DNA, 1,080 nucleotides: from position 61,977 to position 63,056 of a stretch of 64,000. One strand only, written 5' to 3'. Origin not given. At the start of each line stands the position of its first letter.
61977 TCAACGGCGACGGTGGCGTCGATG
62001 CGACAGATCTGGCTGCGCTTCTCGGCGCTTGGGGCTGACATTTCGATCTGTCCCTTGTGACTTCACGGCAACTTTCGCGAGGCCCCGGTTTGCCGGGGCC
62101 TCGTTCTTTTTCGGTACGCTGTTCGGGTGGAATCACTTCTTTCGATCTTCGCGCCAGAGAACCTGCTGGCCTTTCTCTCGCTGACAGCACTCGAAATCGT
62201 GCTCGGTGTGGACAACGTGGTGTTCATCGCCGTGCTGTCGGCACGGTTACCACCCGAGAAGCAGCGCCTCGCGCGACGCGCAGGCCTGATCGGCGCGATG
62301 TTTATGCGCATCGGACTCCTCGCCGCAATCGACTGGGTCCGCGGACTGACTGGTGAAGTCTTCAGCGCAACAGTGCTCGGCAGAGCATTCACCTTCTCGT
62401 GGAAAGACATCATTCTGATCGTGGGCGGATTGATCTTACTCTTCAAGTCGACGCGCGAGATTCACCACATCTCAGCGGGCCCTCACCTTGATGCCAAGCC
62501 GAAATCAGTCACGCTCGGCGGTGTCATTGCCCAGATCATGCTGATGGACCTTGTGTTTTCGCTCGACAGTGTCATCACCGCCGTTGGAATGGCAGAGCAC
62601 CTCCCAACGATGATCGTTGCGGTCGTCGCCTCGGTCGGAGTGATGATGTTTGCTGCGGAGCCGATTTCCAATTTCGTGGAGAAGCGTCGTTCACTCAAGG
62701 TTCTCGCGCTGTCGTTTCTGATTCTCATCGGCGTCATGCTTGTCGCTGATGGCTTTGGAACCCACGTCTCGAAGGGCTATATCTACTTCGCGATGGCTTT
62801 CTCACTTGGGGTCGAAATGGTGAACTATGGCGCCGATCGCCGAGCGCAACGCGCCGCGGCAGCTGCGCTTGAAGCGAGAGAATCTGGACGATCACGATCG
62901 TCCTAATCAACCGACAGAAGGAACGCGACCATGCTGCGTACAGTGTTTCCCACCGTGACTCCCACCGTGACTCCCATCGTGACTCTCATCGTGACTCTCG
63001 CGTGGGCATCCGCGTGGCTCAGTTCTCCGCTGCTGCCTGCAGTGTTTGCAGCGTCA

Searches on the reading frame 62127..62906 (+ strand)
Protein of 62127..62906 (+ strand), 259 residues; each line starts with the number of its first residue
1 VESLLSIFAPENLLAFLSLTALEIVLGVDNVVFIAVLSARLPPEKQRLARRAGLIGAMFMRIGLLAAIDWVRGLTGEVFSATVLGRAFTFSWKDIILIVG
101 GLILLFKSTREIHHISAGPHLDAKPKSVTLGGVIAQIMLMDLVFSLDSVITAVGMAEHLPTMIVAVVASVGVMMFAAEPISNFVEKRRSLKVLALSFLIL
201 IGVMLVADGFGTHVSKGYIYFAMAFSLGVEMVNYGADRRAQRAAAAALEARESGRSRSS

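Call 88: find_encoding_contigs(protein=window:62127-62906:+, flank=10000, max_places=2)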
Protein window:62127-62906:+ (259 aa): 23 contigs read that carry it; 2 places shown.
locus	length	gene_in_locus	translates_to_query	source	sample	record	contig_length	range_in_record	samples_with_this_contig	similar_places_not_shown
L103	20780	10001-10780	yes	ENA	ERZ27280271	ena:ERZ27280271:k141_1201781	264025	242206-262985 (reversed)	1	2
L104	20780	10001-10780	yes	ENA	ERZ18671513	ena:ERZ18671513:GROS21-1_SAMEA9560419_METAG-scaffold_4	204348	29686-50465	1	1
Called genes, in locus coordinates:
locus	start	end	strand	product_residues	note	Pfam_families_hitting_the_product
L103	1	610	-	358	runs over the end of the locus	PF00589:Phage_integrase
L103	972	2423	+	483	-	PF01120:Alpha_L_fucos, PF14871:GHL6 (faint), PF00754:F5_F8_type_C, PF22633:F5_F8_type_C_2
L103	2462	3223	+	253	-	PF03167:UDG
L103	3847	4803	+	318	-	-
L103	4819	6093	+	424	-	PF07690:MFS_1, PF00083:Sugar_tr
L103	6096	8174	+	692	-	PF02225:PA (weak), PF04389:Peptidase_M28, PF04253:TFR_dimer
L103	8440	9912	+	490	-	PF07995:GSDH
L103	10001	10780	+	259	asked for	PF03741:TerC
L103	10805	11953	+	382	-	PF07610:DUF1573, PF22544:HYDIN_VesB_CFA65-like_Ig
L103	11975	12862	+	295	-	PF00149:Metallophos (faint)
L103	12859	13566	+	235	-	PF00814:TsaD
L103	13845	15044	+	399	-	-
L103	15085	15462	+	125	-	PF02627:CMD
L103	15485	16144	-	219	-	PF02666:PS_Dcarbxylase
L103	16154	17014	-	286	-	-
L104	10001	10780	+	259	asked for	PF03741:TerC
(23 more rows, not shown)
